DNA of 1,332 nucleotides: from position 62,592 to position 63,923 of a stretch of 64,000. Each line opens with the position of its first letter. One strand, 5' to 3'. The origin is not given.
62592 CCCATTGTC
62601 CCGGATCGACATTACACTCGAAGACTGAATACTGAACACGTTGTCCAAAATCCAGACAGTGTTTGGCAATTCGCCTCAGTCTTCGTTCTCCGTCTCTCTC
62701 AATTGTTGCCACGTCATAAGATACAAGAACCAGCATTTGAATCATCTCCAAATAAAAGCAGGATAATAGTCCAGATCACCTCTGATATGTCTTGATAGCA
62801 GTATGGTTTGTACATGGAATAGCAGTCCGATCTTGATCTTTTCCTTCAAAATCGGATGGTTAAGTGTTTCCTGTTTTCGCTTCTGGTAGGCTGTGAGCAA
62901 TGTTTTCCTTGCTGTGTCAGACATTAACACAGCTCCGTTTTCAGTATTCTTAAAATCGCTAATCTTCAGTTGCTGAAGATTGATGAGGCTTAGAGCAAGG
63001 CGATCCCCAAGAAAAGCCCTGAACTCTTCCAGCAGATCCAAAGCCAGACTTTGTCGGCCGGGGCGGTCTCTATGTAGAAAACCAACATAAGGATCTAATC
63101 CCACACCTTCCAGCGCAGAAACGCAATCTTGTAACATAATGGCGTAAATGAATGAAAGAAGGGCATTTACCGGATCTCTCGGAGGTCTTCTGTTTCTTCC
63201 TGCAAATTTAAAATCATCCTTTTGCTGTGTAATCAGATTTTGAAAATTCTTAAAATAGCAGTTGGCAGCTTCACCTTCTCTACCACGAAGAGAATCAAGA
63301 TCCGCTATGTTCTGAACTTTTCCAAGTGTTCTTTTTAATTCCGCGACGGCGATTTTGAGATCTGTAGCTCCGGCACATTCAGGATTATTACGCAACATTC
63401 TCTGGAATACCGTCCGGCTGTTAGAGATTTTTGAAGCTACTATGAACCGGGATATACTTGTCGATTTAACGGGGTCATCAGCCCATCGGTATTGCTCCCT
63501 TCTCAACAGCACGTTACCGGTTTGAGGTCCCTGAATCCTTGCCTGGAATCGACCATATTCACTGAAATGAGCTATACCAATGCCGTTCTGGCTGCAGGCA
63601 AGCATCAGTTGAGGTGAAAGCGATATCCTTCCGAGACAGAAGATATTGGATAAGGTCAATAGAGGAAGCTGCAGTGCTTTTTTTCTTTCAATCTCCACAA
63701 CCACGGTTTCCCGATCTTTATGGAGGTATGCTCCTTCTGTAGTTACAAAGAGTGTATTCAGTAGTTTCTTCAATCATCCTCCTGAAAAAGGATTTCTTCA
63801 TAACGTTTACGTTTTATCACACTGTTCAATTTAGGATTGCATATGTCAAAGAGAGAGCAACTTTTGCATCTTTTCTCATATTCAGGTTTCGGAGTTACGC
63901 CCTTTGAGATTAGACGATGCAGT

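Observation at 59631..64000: Type I-C CRISPR-Cas locus caught at window edge: 40-repeat array, leader, cas2-cas1-cas4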

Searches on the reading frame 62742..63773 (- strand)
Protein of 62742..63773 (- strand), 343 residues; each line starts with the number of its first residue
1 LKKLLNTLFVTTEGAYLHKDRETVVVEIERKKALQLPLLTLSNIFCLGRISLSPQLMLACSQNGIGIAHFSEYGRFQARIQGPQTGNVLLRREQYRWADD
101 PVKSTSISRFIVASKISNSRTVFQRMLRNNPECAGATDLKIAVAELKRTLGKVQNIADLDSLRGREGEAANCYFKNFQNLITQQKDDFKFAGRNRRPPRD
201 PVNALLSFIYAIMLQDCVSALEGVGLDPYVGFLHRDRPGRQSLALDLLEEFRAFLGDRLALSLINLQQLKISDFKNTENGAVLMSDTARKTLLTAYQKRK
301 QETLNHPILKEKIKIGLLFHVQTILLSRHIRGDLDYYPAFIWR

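Call 5: search_protein_families(library=ncbifam, proteins=[window:62742-63773:-])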
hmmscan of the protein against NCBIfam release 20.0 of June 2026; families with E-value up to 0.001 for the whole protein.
window:62742-63773:- (343 aa): 9 families
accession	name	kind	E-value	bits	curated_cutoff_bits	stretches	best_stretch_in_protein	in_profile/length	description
TIGR03640.1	cas1_DVULG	exception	2.1e-150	500.6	385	1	3-342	1-340/340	type I-C CRISPR-associated endonuclease Cas1c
NF049935.1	cas4g_cas1g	exception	2.9e-98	329.7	560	1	6-343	215-546/546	CRISPR-associated endonuclease Cas4g/Cas1g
TIGR04093.1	cas1_CYANO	exception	4.6e-86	288.8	385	1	6-343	1-334/334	type I-D CRISPR-associated endonuclease Cas1d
TIGR00287.1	cas1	equivalog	7.4e-79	265.2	71.7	1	7-338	1-327/327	CRISPR-associated endonuclease Cas1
TIGR03983.1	cas1_MYXAN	equivalog_domain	4.2e-53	180.5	358.05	1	6-337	12-341/347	type I-MYXAN CRISPR-associated endonuclease Cas1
TIGR03641.1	cas1_HMARI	exception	4.7e-51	174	304.1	1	7-342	2-323/324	type I-B CRISPR-associated endonuclease Cas1b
TIGR04329.1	cas1_PREFRAN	exception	2.2e-31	109.1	300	1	16-290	17-276/317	type V CRISPR-associated endonuclease Cas1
TIGR03639.1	cas1_NMENI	exception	3.5e-14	52.8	120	1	12-264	7-232/278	type II CRISPR-associated endonuclease Cas1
TIGR03638.1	cas1_ECOLI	exception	6.5e-08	32.1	215.6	1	154-252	125-220/269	type I-E CRISPR-associated endonuclease Cas1e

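Call 6: find_encoding_contigs(protein=window:62742-63773:-, flank=10000, max_places=6)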
Protein window:62742-63773:- (343 aa): 2 contigs read that carry it; 2 places shown.
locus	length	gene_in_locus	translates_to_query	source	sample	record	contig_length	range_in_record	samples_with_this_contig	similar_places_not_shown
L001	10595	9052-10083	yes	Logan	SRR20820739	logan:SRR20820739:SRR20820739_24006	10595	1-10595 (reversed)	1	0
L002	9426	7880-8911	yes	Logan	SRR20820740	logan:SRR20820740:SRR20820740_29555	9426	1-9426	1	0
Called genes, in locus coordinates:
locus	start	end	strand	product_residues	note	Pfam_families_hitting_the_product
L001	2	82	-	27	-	?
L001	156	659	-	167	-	PF00710:Asparaginase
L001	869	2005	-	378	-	PF13401:AAA_22 (faint), PF13173:AAA_14, PF13635:DUF4143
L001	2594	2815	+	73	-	-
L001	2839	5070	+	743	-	PF18019:Cas3_HD (weak), PF00270:DEAD, PF04851:ResIII, PF00271:Helicase_C (weak), PF22590:Cas3-like_C_2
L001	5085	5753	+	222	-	PF09704:Cas_Cas5d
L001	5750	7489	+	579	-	PF09709:Cas_Csd1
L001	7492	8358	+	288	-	PF05107:Cas_Cas7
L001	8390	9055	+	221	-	PF01930:Cas_Cas4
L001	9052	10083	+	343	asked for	PF01867:Cas_Cas1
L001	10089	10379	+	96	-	PF09827:CRISPR_Cas2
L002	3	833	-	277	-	?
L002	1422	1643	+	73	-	-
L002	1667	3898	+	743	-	PF18019:Cas3_HD (weak), PF00270:DEAD, PF04851:ResIII, PF00271:Helicase_C (weak), PF22590:Cas3-like_C_2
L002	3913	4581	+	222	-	PF09704:Cas_Cas5d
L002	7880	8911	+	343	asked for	PF01867:Cas_Cas1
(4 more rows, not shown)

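Call 10: search_protein_families(library=ncbifam, proteins=[L001:2594-2815:+, L001:2839-5070:+, L001:5085-5753:+, L001:5750-7489:+, L001:7492-8358:+, L001:8390-9055:+, L001:869-2005:-, L001:156-659:-])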
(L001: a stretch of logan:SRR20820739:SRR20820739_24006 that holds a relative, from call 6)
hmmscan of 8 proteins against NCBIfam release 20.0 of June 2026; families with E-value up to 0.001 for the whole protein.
L001:2594-2815:+ (73 aa): 0 families

L001:2839-5070:+ (743 aa): 8 families
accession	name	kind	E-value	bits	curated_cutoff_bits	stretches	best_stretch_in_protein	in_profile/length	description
TIGR01587.1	cas3_core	equivalog_domain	3.2e-31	108.8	102.45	1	249-575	4-336/358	CRISPR-associated helicase Cas3'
TIGR02621.3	cas3_GSU0051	exception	1.7e-30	106.6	400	2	364-576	170-390/854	type I-G CRISPR-associated helicase/endonuclease Cas3g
TIGR01596.1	cas3_HD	equivalog_domain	6.1e-27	94.8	43.45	1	20-183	1-177/178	CRISPR-associated endonuclease Cas3''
TIGR01054.1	rgy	equivalog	2.5e-07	28.7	471.7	1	246-340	97-188/1172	reverse gyrase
TIGR04095.1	dnd_restrict_1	equivalog_domain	3.8e-05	22.9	600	1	249-370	29-142/451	DNA phosphorothioation system restriction enzyme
TIGR00488.1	TIGR00488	equivalog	0.00015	21.7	70.15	1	22-92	11-83/173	bis(5'-nucleosyl)-tetraphosphatase (symmetrical) YqeK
TIGR02562.1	cas3_yersinia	equivalog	0.00045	18.1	565.95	0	44-68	116-141/1110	type I-F CRISPR-associated helicase Cas3f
NF007248.0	PRK09694.1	equivalog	0.00049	18.2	569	0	468-561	563-664/878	CRISPR-associated helicase/endonuclease Cas3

L001:5085-5753:+ (222 aa): 2 families
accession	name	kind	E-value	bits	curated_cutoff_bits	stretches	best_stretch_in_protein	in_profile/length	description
TIGR01876.1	cas_Cas5d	exception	2e-51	175.1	85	1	10-216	2-195/203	type I-C CRISPR-associated protein Cas5c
TIGR02593.1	CRISPR_cas5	subfamily_domain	1.2e-16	60.2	17.8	1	7-48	2-43/43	CRISPR-associated protein Cas5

L001:5750-7489:+ (579 aa): 1 family
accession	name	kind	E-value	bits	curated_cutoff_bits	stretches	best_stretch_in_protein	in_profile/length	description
TIGR01863.1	cas_Csd1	equivalog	1e-162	542.8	218.65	1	3-575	1-587/588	type I-C CRISPR-associated protein Cas8c/Csd1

L001:7492-8358:+ (288 aa): 3 families
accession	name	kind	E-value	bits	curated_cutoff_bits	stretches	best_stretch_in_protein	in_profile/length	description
TIGR02589.1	cas_Csd2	exception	1.8e-123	411.5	182.25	1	8-287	1-284/284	type I-C CRISPR-associated protein Cas7/Csd2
TIGR01595.1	cas_CT1132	subfamily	2e-87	293.2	125.8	1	5-273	1-267/268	CRISPR-associated protein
TIGR02590.1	cas_Csh2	exception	2.8e-33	115.6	171.55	1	8-261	1-248/286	type I-B CRISPR-associated protein Cas7/Csh2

L001:8390-9055:+ (221 aa): 2 families
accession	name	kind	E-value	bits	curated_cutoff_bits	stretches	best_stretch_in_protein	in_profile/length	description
TIGR00372.1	cas4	equivalog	9.3e-36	123.3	65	1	10-201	3-180/180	CRISPR-associated protein Cas4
NF049935.1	cas4g_cas1g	exception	5e-32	111.1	560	1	8-210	2-200/546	CRISPR-associated endonuclease Cas4g/Cas1g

L001:869-2005:- (378 aa): 0 families

L001:156-659:- (167 aa): 6 families
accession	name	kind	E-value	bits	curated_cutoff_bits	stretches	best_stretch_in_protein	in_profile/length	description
TIGR00519.1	asnASE_I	subfamily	5.4e-16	58.5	260.5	1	2-143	3-149/337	type I asparaginase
TIGR00520.1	asnASE_II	subfamily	4.3e-12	45.6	314.3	1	3-153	27-190/352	type II asparaginase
TIGR02153.1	gatD_arch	equivalog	5.8e-12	45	324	1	2-141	64-210/405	Glu-tRNA(Gln) amidotransferase subunit GatD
NF008304.0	PRK11096.1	equivalog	1.5e-11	43.5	506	1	3-152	26-185/348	L-asparaginase 2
NF003217.0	PRK04183.1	equivalog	2.5e-11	42.9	310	1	2-140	77-221/420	Glu-tRNA(Gln) amidotransferase subunit GatD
NF006998.0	PRK09461.1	equivalog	4e-09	36.2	376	1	6-157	9-169/337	asparaginase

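Call 11: find_related_loci(query=window:62742-63773:-, collection=genome_contigs, flank=10000)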
Query window:62742-63773:- (343 aa) in genome_contigs; peptide patterns used: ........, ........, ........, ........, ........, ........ (x = any residue, [..] = any of these).
109 stretches matched a pattern; 80 encode a relative of the query (tblastn E <= 1e-3); 80 distinct loci.
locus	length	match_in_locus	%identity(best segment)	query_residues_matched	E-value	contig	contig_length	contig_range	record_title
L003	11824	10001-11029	59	1-343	2e-135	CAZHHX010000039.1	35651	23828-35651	MAG TPA_asm: uncultured Syntrophorhabdaceae bacterium isolate SRP302447_co2_801 genome assembly, contig: NODE_3293_lengt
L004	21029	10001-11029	59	1-343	4e-135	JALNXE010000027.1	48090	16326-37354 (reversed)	MAG: Desulfobulbaceae bacterium isolate SO_2016_LW3 bin 20 scaffold01095_LW162_2016, whole genome shotgun sequence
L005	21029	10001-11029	60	1-343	1e-134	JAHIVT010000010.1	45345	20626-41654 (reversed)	MAG: Proteobacteria bacterium isolate MM_PC_MetaG.mb.92 MM_PC_MetaG.mb.92_k141_73018, whole genome shotgun sequence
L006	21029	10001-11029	57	1-343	1e-134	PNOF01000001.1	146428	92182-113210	MAG: Syntrophus sp. (in: bacteria) isolate SW.3.55 SW_1000038_146428, whole genome shotgun sequence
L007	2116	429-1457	59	1-343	5e-143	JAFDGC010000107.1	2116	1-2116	MAG: Deltaproteobacteria bacterium isolate Meg22_1012_Bin_147 Meg22_1012_Bin_147_scaffold_180787, whole genome shotgun s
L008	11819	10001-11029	59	1-343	5e-134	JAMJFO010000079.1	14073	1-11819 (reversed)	MAG: Desulfobulbaceae bacterium isolate B4-01 NODE_79_length_14073_cov_5.568127, whole genome shotgun sequence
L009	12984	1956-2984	59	1-343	7e-134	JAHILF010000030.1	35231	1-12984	MAG: Proteobacteria bacterium isolate KR13_N2.mb.116 KR13_N2.mb.116_k141_56254, whole genome shotgun sequence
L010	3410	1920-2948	58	1-343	1e-137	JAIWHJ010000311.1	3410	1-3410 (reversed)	MAG: Promethearchaeota archaeon isolate JL_US_07_7 NODE_10623_length_3410_cov_0.317088, whole genome shotgun sequence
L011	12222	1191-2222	58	1-343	4e-133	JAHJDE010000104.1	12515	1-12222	MAG: Gammaproteobacteria bacterium isolate Modern_marine.mb.35 Modern_marine.mb.35_k141_779586, whole genome shotgun seq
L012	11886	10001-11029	57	1-343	9e-133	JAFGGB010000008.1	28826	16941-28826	MAG: Deltaproteobacteria bacterium isolate Zod_Metabat.1365 k87_301756, whole genome shotgun sequence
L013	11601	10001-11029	59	1-343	3e-132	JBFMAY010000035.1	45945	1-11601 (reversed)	MAG: Thermodesulfobacteriota bacterium isolate MAG150 MAG150_35, whole genome shotgun sequence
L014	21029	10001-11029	57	1-343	3e-132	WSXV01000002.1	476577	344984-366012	MAG: Desulfobulbaceae bacterium isolate X3_MetaBAT.10 scaffold_2, whole genome shotgun sequence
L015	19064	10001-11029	60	1-343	1e-132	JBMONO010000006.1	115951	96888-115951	MAG: Thermodesulfobacteriota bacterium isolate Betzabe_MAG078 MAG078_6, whole genome shotgun sequence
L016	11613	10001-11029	59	1-343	2e-131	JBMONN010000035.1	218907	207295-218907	MAG: Thermodesulfobacteriota bacterium isolate Betzabe_MAG077 MAG077_35, whole genome shotgun sequence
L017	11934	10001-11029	58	1-343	2e-131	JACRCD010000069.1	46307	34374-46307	MAG: Deltaproteobacteria bacterium isolate NC_groundwater_1637_Pr3_B-0.1um_54_18 SR-2_scaffold_141_2400952, whole genome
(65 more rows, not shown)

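Call 39: search_protein_families(library=pfam, proteins=[L001:2594-2815:+, L001:869-2005:-])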
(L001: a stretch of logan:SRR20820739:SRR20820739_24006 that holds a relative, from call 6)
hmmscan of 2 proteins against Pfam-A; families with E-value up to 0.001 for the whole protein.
L001:2594-2815:+ (73 aa): 0 families

L001:869-2005:- (378 aa): 4 families
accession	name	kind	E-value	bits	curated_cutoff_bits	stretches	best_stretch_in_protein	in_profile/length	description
PF13635.12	DUF4143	-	2e-28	99.6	28.1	1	171-320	4-158/160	Domain of unknown function (DUF4143)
PF13173.12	AAA_14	-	1.6e-24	86.8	27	1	14-131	2-127/129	AAA domain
PF13401.12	AAA_22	-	3.4e-06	27.8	27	0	51-102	67-123/130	AAA domain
PF24389.1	ORC-CDC6-like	-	0.00052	19.3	27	0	9-40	27-58/571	ORC-CDC6-like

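Call 46: search_solved_structures(query=window:62742-63773:-, show_alignments=2, max_evalue=1e-20)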
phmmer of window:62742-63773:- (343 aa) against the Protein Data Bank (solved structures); distinct sequences matched with E-value up to 1e-20: 8.
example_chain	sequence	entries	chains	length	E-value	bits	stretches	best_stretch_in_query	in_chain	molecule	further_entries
8d3l_A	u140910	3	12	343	2.4e-97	329.1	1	1-343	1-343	CRISPR-associated endonuclease Cas1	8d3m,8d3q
8d3p_A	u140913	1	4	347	2.6e-97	329.1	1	1-343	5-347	CRISPR-associated endonuclease Cas1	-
7mi4_A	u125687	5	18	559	2.2e-54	188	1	8-343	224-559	CRISPR-associated exonuclease Cas4/endonuclease Cas1 fusion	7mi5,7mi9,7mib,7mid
7cr6_A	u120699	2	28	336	1.1e-44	156.1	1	5-340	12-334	CRISPR-associated endonuclease Cas1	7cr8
4n06_A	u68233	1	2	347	1.8e-32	116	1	10-303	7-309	CRISPR-associated endonuclease Cas1 1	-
7ei1_A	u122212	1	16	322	1e-24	90.5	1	8-342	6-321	CRISPR-associated endonuclease Cas1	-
4wj0_A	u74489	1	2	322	3.2e-24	88.9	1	31-342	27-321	CRISPR-associated endonuclease Cas1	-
4xtk_A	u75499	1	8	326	4.8e-23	85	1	12-333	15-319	CRISPR-associated endonuclease Cas1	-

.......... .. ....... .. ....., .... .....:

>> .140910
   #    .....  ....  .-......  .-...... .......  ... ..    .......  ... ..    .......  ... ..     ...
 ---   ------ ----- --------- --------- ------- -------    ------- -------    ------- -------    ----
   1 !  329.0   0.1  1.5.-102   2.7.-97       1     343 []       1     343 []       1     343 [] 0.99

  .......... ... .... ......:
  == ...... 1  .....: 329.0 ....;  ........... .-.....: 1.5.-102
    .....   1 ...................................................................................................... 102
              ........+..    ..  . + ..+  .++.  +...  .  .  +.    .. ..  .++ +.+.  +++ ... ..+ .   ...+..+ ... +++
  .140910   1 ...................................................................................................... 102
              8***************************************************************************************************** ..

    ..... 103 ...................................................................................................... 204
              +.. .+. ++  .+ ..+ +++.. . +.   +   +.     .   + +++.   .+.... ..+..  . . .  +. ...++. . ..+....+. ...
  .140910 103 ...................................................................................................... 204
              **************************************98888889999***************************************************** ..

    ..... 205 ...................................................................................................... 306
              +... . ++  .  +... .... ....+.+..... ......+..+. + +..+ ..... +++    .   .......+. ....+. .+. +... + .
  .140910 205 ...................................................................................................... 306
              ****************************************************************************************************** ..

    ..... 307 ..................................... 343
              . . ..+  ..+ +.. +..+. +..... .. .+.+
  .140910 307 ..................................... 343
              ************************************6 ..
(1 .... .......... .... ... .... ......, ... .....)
